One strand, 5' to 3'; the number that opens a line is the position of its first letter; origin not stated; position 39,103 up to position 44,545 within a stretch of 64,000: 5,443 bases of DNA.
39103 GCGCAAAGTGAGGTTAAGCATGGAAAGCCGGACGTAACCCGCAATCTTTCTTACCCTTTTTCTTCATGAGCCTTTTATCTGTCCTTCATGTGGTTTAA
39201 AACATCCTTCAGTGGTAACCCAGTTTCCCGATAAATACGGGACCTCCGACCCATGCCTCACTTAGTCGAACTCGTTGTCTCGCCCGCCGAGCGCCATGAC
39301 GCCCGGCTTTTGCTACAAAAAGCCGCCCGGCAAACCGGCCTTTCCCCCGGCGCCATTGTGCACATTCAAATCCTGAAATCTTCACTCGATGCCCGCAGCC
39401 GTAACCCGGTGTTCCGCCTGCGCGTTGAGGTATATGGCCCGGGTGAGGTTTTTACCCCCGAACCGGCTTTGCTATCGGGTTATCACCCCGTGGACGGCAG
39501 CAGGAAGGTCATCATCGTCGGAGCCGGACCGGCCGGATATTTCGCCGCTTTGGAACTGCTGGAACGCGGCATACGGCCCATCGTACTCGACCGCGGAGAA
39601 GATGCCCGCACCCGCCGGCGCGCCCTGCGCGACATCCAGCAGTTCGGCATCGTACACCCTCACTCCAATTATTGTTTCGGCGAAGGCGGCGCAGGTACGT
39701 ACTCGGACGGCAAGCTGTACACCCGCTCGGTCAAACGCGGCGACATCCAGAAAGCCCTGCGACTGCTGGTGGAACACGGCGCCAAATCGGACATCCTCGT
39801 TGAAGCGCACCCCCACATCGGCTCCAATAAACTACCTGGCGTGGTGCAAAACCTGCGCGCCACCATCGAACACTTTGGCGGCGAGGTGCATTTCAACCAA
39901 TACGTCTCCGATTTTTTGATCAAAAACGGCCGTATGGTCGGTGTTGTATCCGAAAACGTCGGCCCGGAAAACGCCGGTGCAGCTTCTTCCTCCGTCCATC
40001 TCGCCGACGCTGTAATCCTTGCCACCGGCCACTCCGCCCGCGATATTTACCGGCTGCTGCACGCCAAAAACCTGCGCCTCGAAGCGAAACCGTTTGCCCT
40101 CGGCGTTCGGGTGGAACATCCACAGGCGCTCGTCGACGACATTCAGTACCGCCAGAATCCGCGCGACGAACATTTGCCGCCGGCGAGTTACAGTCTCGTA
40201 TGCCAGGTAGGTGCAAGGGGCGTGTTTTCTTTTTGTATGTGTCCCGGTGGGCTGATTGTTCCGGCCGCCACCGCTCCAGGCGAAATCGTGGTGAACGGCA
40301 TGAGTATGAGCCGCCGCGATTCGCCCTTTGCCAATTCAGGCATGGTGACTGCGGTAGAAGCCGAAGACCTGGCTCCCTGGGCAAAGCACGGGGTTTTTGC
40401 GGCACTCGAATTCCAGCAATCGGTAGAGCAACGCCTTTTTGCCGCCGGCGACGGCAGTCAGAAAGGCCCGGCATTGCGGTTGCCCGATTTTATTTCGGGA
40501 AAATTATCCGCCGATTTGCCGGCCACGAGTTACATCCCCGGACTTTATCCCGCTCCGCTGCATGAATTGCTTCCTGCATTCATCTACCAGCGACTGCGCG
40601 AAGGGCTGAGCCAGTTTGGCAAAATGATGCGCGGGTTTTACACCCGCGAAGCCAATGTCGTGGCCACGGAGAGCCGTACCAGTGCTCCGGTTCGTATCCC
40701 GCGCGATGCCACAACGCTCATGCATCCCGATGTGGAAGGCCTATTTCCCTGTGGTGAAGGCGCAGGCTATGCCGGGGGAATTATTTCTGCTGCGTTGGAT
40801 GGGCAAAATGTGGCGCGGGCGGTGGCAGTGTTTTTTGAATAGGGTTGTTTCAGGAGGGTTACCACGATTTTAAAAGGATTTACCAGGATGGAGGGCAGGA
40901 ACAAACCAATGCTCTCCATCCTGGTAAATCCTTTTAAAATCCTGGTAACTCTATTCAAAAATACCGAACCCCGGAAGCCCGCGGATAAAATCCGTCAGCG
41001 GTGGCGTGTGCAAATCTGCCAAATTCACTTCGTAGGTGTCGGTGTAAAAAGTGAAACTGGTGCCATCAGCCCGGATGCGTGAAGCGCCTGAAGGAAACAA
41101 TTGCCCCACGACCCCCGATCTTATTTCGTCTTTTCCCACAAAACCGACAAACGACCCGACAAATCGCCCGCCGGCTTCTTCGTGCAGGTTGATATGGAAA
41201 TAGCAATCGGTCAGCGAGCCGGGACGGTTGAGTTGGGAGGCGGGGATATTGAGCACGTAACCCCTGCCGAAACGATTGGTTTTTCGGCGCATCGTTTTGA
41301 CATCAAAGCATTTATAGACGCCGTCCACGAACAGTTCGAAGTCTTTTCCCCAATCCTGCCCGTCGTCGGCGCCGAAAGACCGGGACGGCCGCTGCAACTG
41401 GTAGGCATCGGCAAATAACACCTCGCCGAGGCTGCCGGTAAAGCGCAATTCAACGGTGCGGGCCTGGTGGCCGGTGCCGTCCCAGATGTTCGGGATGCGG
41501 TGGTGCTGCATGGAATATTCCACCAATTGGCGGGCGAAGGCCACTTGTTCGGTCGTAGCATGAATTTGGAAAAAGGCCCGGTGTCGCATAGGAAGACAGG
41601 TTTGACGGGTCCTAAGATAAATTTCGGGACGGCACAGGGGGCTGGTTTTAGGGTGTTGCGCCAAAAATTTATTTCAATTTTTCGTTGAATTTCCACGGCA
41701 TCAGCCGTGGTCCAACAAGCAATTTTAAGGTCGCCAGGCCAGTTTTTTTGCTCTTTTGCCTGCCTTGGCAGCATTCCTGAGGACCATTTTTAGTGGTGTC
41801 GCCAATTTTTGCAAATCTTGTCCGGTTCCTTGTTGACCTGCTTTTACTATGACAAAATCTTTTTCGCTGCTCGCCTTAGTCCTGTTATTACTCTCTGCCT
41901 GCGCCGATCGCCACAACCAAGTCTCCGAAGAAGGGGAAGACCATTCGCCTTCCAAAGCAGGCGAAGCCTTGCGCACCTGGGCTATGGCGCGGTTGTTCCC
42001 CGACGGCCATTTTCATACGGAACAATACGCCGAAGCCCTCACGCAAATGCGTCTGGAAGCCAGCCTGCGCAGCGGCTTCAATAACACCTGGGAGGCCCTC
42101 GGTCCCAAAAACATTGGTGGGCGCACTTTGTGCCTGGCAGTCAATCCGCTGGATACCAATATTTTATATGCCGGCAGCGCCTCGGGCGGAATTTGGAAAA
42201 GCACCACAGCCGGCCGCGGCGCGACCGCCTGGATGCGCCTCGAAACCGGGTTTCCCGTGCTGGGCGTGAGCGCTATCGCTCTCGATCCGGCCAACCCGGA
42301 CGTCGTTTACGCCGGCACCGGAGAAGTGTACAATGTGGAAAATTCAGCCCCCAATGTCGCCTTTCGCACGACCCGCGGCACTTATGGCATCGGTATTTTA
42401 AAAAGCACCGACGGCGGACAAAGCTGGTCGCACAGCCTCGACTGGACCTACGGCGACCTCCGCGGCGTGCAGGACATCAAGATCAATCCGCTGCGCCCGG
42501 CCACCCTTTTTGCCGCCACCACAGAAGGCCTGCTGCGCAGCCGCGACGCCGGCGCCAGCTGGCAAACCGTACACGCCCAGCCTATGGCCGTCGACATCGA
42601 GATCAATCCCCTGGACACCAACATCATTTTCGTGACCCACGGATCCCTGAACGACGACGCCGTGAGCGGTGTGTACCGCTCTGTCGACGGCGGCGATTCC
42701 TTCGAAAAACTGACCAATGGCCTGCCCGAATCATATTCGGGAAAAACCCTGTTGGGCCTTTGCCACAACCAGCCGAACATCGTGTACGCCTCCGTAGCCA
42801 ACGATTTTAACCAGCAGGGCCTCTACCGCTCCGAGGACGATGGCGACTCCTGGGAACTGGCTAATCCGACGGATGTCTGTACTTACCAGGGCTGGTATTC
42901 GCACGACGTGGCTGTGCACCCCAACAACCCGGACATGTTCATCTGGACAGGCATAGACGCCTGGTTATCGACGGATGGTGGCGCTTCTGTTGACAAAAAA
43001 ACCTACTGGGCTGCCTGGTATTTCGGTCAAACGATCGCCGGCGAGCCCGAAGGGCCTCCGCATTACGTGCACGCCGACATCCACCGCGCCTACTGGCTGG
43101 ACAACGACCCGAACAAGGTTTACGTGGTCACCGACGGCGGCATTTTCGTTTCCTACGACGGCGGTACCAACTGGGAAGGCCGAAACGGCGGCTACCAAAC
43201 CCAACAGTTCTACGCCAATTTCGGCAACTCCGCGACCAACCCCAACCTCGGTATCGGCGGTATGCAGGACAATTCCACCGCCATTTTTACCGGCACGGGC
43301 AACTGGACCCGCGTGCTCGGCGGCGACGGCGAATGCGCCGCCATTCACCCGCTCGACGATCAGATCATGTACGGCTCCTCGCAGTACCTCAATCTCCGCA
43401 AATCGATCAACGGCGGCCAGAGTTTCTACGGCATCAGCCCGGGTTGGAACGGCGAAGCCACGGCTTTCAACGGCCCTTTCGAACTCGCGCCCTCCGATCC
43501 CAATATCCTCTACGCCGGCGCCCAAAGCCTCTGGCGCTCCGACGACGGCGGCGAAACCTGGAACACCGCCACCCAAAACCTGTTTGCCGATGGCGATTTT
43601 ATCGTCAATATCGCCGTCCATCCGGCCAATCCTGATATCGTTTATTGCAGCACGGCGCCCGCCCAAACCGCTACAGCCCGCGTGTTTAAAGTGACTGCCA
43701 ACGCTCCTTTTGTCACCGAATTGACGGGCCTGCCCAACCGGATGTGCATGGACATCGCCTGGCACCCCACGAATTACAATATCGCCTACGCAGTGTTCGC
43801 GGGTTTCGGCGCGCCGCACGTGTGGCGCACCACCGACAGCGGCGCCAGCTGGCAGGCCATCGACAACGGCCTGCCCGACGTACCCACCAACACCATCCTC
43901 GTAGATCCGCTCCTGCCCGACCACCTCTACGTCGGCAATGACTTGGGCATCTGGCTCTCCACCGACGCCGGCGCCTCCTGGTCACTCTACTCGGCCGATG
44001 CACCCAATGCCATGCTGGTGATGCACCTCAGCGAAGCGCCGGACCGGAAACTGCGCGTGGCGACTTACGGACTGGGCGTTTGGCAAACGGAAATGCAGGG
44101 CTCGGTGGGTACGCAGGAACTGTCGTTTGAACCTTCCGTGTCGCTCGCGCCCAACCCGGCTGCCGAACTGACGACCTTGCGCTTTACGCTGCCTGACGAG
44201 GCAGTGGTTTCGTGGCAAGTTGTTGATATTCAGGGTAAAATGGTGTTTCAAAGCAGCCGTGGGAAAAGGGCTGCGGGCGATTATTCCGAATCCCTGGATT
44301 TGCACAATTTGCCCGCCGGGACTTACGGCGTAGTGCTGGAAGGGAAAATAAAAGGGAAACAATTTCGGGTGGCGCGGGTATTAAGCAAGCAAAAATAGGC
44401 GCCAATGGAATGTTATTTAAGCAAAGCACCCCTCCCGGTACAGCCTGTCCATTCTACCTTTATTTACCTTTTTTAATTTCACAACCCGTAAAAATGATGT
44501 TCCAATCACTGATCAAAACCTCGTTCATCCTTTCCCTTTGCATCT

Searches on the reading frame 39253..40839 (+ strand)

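Call 97: search_protein_families(library=pfam, proteins=[window:39253-40839:+], max_evalue=0.00001)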
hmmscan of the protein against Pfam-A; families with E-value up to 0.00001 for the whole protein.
window:39253-40839:+ (529 aa): 4 families
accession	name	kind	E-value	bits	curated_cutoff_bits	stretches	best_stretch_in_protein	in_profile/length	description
PF21688.3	FAD-depend_C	-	2.8e-67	227.2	27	1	280-476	1-197/197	FAD-dependent protein, C-terminal domain-like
PF01266.30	DAO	-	3.1e-11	43.8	27.9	0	85-138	1-50/353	FAD dependent oxidoreductase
PF00890.30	FAD_binding_2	-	2.4e-07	30.7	20.4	0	86-118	2-34/414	FAD binding domain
PF01494.25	FAD_binding_3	-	3.3e-07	30.3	22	1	85-124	3-42/349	FAD binding domain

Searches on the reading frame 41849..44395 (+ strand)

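Call 97: search_protein_families(library=pfam, proteins=[window:41849-44395:+], max_evalue=0.00001)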
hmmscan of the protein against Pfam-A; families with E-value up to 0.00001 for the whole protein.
window:41849-44395:+ (849 aa): 3 families
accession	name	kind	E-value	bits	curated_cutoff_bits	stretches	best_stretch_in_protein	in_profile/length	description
PF15902.12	Sortilin-Vps10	-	5.9e-26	91.7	33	2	275-383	3-111/446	Sortilin, neurotensin receptor 3,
PF02012.26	BNR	-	2.7e-07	30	27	0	186-195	3-12/12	BNR/Asp-box repeat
PF18962.6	Por_Secre_tail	-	1.5e-06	28.8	27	1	768-832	3-64/75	Secretion system C-terminal sorting domain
